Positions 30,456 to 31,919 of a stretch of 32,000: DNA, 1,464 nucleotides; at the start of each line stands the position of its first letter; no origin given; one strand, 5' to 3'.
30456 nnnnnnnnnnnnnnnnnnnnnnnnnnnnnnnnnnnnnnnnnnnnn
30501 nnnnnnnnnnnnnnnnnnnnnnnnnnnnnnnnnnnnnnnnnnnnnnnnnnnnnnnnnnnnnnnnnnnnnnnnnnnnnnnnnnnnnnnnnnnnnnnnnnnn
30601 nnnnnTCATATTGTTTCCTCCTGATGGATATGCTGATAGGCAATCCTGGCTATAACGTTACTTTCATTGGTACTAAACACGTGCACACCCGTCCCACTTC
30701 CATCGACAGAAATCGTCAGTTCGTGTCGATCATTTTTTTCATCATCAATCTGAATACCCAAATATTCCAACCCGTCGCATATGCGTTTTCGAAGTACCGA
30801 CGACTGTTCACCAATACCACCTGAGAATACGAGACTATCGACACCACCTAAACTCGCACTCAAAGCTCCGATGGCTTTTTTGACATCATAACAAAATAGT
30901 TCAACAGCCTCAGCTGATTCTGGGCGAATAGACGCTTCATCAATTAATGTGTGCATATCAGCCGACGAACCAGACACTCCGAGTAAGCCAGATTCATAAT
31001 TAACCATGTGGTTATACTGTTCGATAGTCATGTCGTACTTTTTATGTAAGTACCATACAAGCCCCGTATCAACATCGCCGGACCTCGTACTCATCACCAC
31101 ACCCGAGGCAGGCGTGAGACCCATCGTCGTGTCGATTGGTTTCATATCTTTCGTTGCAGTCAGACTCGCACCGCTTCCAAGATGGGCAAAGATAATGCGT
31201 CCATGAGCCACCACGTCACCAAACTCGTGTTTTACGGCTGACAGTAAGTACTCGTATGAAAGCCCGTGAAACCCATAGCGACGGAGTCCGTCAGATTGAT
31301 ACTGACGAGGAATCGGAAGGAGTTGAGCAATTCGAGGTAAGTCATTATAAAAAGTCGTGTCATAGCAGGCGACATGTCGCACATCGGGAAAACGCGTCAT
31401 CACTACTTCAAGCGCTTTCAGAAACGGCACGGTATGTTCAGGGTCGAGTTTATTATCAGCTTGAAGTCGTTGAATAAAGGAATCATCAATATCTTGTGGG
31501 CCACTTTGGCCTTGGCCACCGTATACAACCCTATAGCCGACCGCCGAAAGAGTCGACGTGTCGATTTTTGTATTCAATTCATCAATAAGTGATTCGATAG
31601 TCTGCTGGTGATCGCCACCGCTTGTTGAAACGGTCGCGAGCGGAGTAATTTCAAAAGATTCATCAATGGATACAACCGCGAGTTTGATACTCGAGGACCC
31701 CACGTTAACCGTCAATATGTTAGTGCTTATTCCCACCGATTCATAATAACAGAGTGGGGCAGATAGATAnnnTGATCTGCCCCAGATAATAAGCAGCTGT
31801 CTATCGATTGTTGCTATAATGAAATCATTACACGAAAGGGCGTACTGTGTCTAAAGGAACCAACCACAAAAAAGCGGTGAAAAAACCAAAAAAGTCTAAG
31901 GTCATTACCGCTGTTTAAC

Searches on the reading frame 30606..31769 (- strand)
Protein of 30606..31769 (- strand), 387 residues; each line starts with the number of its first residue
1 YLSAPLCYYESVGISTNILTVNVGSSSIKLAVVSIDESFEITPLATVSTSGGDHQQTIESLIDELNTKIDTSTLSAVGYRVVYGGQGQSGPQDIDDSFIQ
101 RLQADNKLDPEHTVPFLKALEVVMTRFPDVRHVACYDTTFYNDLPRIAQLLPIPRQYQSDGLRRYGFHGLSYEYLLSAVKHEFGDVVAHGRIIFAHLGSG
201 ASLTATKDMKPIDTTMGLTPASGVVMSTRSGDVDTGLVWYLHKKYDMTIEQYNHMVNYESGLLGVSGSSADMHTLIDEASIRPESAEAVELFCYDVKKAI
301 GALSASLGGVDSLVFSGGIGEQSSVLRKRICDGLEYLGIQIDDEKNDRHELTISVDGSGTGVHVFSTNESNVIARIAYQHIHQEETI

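Call 7: search_protein_families(library=pfam, proteins=[window:30606-31769:-], max_evalue=0.001)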
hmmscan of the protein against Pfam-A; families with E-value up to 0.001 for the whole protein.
window:30606-31769:- (387 aa): 1 family
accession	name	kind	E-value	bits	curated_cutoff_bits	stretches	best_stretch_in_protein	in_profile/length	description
PF00871.23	Acetate_kinase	-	2.8e-87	293.4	22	1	48-375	54-392/392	Acetokinase family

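Call 55: find_encoding_contigs(protein=window:30606-31769:-, flank=10000, max_places=3)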
Protein window:30606-31769:- (387 aa): no gene with exactly this product is on record in the collection.
